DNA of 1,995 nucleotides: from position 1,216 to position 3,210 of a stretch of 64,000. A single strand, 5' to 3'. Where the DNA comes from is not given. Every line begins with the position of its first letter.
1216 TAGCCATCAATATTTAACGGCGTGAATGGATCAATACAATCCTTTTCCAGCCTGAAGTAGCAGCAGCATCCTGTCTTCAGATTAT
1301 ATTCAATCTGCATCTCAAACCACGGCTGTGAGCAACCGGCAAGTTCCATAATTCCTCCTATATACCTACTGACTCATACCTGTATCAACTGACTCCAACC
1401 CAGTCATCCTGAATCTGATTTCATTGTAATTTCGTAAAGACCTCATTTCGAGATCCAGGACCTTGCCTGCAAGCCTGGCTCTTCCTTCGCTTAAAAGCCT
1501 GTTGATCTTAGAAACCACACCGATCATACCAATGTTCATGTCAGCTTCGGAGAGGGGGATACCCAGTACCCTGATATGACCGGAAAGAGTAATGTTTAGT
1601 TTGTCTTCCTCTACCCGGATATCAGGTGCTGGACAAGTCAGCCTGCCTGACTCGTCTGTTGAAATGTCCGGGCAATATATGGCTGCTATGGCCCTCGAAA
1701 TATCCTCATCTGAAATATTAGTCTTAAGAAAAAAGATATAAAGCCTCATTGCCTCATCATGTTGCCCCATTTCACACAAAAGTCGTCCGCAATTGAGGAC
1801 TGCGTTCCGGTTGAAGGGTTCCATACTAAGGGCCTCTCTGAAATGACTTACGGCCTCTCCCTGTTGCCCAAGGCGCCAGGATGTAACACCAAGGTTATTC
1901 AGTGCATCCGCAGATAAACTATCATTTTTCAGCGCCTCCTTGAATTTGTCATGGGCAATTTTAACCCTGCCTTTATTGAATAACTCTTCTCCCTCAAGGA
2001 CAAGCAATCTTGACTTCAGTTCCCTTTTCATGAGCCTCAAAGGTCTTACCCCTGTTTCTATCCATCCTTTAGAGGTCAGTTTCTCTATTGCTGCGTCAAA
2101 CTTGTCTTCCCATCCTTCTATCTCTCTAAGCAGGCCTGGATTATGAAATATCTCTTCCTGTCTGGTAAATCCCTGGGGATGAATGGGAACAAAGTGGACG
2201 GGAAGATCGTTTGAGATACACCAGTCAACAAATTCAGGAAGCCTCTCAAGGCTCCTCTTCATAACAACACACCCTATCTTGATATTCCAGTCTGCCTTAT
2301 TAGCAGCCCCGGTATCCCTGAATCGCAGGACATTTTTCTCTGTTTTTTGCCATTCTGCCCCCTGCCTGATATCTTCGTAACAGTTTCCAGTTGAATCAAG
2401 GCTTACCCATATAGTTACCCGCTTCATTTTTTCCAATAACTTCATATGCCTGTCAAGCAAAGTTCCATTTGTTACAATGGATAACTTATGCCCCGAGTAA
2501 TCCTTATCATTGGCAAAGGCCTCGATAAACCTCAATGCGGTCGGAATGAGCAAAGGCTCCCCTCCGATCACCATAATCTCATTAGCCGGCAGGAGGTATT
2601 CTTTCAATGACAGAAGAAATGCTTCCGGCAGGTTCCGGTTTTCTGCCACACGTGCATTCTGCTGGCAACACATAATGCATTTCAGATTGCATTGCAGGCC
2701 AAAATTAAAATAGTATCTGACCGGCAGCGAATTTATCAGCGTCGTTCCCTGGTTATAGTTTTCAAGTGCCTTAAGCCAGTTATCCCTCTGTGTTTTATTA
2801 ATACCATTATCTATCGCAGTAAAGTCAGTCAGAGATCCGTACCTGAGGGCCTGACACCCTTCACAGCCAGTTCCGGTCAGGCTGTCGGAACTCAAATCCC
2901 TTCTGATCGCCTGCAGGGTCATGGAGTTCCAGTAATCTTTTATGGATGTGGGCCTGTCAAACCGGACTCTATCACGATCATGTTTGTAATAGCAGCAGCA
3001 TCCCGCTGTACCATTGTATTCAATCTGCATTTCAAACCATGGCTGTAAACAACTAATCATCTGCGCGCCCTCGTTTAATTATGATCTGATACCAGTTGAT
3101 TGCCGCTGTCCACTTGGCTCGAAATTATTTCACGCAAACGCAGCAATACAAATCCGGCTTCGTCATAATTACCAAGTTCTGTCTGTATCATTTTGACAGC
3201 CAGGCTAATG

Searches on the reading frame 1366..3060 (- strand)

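Call 52: search_protein_families(library=pfam, proteins=[window:1366-3060:-], max_evalue=0.00001)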
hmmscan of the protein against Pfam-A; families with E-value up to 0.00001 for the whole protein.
window:1366-3060:- (564 aa): 9 families
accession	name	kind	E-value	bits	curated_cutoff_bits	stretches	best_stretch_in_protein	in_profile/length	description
PF04055.27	Radical_SAM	-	4.5e-14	53.4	29.5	1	119-280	2-165/166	Radical SAM superfamily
PF07719.23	TPR_2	-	5.7e-11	42.1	27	0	384-416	1-33/34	Tetratricopeptide repeat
PF13374.12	TPR_10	-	7.6e-08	32.6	27.5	0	384-413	2-31/42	Tetratricopeptide repeat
PF13432.12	TPR_16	-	1.2e-07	32.4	32.7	1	356-415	3-62/65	Tetratricopeptide repeat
PF00515.34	TPR_1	-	2.2e-07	30.8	27.8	0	384-416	1-33/34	Tetratricopeptide repeat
PF13424.12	TPR_12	-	5.8e-07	30.1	30.1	0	373-413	33-74/77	Tetratricopeptide repeat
PF13414.12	TPR_11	-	1.5e-06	28.2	26.8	0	357-398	1-42/42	TPR repeat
PF13431.12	TPR_17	-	6.1e-06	26.5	24.4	0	373-403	2-32/34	Tetratricopeptide repeat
PF14559.12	TPR_19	-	6.2e-06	26.9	25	0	398-440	5-47/68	Tetratricopeptide repeat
